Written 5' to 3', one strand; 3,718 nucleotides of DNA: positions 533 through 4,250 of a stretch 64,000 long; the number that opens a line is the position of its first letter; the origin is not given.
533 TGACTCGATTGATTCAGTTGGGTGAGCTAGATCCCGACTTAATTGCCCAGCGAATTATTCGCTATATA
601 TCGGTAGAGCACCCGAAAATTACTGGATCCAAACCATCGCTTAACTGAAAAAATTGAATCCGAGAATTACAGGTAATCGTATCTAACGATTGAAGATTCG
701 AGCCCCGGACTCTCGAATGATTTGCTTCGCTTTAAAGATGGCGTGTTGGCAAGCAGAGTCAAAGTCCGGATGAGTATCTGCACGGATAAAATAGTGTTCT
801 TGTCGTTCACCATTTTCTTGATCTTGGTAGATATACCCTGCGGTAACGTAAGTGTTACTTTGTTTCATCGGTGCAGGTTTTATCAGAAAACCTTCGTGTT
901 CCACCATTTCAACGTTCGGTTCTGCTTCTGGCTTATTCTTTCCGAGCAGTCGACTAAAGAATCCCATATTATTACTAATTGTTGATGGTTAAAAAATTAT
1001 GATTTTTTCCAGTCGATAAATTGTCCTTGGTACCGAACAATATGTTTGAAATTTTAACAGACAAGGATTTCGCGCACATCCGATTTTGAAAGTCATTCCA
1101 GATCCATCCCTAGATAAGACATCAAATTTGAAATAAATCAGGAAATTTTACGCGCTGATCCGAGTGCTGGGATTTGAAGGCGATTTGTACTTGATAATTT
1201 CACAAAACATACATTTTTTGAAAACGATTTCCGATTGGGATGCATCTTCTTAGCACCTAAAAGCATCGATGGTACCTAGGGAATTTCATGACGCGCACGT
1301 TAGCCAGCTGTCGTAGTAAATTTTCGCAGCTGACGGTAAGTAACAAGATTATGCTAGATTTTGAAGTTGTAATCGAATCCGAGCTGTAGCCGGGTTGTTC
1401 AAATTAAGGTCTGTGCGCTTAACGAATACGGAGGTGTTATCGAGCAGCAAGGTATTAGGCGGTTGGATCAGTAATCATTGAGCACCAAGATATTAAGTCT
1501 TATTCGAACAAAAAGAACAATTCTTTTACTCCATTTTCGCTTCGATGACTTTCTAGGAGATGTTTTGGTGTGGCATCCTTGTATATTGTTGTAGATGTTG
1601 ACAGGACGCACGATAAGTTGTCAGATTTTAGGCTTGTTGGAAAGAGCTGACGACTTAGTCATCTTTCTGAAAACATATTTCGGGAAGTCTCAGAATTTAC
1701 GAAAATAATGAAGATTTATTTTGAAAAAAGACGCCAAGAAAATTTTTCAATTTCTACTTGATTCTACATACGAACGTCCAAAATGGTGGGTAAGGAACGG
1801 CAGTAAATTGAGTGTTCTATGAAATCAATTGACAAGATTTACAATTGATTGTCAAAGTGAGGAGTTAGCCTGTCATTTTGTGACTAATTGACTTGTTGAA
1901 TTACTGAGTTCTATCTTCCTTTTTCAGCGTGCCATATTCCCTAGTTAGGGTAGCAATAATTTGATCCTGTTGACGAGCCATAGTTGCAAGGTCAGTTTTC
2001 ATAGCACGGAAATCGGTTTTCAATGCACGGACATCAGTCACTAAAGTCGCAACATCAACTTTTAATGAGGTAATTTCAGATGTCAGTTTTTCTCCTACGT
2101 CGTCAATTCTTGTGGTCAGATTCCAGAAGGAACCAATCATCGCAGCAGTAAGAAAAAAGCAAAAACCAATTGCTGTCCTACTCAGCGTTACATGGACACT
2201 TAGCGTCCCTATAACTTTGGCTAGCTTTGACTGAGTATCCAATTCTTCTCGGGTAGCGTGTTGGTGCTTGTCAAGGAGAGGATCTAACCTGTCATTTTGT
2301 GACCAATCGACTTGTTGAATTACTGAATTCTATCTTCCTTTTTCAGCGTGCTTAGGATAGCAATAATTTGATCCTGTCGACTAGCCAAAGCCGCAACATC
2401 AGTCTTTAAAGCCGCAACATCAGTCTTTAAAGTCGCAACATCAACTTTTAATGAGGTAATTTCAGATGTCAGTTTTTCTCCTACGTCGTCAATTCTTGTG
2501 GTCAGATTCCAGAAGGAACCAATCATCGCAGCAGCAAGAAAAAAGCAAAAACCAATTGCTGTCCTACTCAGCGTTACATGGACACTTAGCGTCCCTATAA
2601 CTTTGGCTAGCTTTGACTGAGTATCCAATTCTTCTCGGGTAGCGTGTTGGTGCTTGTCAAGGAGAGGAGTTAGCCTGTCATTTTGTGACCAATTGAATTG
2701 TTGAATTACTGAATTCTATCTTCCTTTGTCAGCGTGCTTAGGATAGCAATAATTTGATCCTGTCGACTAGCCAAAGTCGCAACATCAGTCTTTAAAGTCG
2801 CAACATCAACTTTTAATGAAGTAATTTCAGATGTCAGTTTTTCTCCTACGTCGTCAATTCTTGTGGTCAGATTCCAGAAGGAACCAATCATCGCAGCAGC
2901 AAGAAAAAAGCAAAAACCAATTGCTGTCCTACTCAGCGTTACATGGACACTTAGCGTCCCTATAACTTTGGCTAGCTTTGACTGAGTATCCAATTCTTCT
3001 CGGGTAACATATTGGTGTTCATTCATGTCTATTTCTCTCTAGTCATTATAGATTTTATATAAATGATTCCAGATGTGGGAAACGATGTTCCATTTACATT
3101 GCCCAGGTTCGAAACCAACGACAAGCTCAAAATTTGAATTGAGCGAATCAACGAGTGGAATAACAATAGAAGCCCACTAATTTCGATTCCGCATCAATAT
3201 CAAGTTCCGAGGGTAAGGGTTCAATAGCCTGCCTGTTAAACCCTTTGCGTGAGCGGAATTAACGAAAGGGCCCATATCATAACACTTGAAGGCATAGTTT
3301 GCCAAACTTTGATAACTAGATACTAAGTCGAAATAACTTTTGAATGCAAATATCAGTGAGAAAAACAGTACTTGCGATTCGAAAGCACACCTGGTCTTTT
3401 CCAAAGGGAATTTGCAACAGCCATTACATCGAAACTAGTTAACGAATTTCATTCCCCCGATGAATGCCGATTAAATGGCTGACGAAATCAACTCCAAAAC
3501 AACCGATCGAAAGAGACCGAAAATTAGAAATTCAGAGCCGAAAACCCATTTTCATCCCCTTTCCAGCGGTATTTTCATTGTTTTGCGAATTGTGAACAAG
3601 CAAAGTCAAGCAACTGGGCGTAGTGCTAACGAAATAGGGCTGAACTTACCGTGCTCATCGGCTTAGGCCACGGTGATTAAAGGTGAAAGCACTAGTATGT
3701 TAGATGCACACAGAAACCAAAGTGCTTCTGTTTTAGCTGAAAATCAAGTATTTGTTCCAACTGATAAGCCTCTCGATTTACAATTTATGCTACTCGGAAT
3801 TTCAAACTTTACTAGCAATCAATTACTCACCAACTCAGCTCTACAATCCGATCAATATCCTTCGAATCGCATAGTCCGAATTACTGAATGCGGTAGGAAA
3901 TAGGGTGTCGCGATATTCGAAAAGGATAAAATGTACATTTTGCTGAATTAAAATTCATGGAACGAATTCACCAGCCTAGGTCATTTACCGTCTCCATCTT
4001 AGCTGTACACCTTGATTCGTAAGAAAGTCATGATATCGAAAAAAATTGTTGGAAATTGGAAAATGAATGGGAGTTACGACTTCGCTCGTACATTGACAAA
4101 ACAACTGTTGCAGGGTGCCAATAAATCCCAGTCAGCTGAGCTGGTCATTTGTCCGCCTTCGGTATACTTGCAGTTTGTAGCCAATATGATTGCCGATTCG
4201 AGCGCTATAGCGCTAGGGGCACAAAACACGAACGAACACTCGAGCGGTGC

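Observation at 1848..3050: Tandem triplication of a small membrane-anchored coiled-coil gene with a 2-3-4 heptad ladder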

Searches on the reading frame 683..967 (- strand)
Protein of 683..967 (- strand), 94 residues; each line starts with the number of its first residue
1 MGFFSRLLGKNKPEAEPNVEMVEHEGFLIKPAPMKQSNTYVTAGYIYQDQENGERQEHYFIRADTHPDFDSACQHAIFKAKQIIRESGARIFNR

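Call 54: search_protein_families(library=pfam, proteins=[window:683-967:-], max_evalue=0.1)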
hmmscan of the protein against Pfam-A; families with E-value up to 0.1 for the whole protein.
window:683-967:- (94 aa): 1 family
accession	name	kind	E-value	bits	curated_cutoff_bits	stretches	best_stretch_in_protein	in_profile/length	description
PF10115.14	HlyU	-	5.5e-23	81.3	27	1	2-92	1-91/91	Transcriptional activator HlyU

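Call 80: find_encoding_contigs(protein=window:683-967:-, flank=3000, max_places=10)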
Protein window:683-967:- (94 aa): 4 contigs read that carry it; 3 places shown.
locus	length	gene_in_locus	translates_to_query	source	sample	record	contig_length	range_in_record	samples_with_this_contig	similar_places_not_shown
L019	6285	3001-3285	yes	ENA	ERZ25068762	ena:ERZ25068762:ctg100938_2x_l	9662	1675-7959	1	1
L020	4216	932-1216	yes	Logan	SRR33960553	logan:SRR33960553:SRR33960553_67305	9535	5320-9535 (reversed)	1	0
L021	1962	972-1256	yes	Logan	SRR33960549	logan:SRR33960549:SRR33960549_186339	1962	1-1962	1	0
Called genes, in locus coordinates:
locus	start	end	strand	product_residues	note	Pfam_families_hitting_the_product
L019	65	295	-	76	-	-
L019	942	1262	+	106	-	-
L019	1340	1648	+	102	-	-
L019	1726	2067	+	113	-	-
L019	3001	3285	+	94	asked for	PF10115:HlyU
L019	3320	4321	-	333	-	PF03193:RsgA_GTPase (faint), PF03308:MeaB, PF02492:cobW (weak), PF03029:ATP_bind_1 (faint)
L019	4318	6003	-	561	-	PF01642:MM_CoA_mutase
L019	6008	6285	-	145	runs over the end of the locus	PF02310:B12-binding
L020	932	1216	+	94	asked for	PF10115:HlyU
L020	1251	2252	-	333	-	PF03193:RsgA_GTPase (faint), PF03308:MeaB, PF02492:cobW (weak), PF03029:ATP_bind_1 (faint)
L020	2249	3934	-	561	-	PF01642:MM_CoA_mutase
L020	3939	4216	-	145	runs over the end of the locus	PF02310:B12-binding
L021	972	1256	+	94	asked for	PF10115:HlyU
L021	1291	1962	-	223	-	?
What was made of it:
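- Tried and rejected: Short-read Logan contigs stop at the edge of the array (call 80), so heptad counts in other samples could not be read.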

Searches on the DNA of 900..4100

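Call 71: search_rna_families(source=window, start=900, end=4100, threshold=evalue, max_evalue=1)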
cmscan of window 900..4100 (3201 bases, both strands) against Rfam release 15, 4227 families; matches with E-value up to 1: 0.
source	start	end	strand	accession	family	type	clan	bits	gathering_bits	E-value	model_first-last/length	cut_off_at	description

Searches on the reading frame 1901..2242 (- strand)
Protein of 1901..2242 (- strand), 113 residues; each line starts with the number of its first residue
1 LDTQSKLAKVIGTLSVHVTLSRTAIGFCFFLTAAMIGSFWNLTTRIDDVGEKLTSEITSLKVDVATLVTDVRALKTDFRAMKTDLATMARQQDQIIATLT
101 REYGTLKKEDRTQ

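Call 5: search_protein_families(library=pfam, proteins=[window:1901-2242:-], max_evalue=10)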
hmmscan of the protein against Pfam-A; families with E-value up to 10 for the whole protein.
window:1901-2242:- (113 aa): 9 families
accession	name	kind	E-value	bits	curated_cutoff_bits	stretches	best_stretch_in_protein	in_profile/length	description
PF04513.17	Baculo_PEP_C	-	0.0025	18.3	38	1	37-100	67-128/140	Baculovirus polyhedron envelope protein, PEP, C terminus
PF16740.10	SKA2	-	0.0033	17.7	30.1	1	44-100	16-76/110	Spindle and kinetochore-associated protein 2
PF19579.4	FtsL_2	-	0.017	15.5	24.6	1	23-76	19-71/100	Bacteriodetes cell division protein (FtsL-like)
PF04728.18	LPP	-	0.032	15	29.1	1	52-84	4-36/53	Lipoprotein leucine-zipper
PF15035.11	Rootletin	-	0.061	13.8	36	1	50-108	106-164/188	Ciliary rootlet component, centrosome cohesion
PF05791.16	Bacillus_HBL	-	0.072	13.4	29.1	1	51-109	108-166/177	Bacillus haemolytic enterotoxin (HBL)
PF18035.6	Bap31_Bap29_C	-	0.09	13.3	30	1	70-109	2-37/52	Bap31/Bap29 cytoplasmic coiled-coil domain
PF03954.19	Lectin_N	-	0.095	13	28.3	1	43-87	95-139/140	Hepatic lectin, N-terminal domain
PF07798.16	CCDC90-like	-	0.31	11.3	33.5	1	51-109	46-105/175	Coiled-coil domain-containing protein 90-like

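Call 7: search_protein_families(library=ncbifam, proteins=[window:1901-2242:-], max_evalue=10)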
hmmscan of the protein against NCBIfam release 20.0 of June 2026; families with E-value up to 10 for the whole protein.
window:1901-2242:- (113 aa): 5 families
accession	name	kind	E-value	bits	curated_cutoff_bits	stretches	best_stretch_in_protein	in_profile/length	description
NF011925.1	PRK15396.1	subfamily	0.00014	22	108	1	51-94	28-71/78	major outer membrane lipoprotein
NF040788.1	S-lay_SlaB_Mtsph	equivalog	0.0091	14.9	700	1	41-108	315-378/416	S-layer protein SlaB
NF040738.1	nickel_Mua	equivalog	0.015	15.4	75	1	29-95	6-72/185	nickel-binding protein Mua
TIGR02132.1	phaR_Bmeg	equivalog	0.021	14.8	148.4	1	43-102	85-154/189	polyhydroxyalkanoic acid synthase subunit PhaR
NF000245.1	macrolide_MefA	exception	0.083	11.9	675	1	32-99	157-225/405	macrolide efflux MFS transporter Mef(A)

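Call 8: search_protein_families(library=phrogs, proteins=[window:1901-2242:-], max_evalue=10)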
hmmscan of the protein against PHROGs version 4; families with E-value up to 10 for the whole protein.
window:1901-2242:- (113 aa): 14 families
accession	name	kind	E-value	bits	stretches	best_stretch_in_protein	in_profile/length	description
phrog_739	-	lysis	4.1e-06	28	1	26-108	10-87/122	Rz-like spanin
phrog_19577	-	head and packaging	0.00012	22.3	1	42-100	81-141/378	minor head protein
phrog_3556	-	unknown function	0.00096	19.3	1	51-99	177-226/276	-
phrog_7599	-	unknown function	0.006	18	1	49-88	43-80/95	-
phrog_2990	-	unknown function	0.012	16.8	1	42-96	20-74/133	-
phrog_37588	-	unknown function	0.019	16.2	1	45-94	11-60/79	-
phrog_9415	-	unknown function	0.024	15.5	1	41-102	79-141/168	-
phrog_19043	-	unknown function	0.033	15.6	1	53-107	40-97/99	-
phrog_4366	-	head and packaging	0.036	15.4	1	49-88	41-80/91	head fiber protein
phrog_1219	-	tail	0.06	14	1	53-97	108-152/233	tail needle protein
phrog_35017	-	unknown function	0.073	14.3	1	51-87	29-65/79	-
phrog_5962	-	unknown function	0.1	14.2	1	55-110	19-74/109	-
phrog_26285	-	unknown function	0.12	12.3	1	50-111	403-463/465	-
phrog_27177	-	unknown function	0.27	12.3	0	86-113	36-63/84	-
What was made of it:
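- Closest known: Rz-type i-spanins of phage lysis cassettes. Same: PHROG 739 is the best PHROG hit (call 8).
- PHROG 739 (Rz-like spanin) is the best PHROG hit, with E from 3e-4 to 4e-6 and 22-28 bits (call 8).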
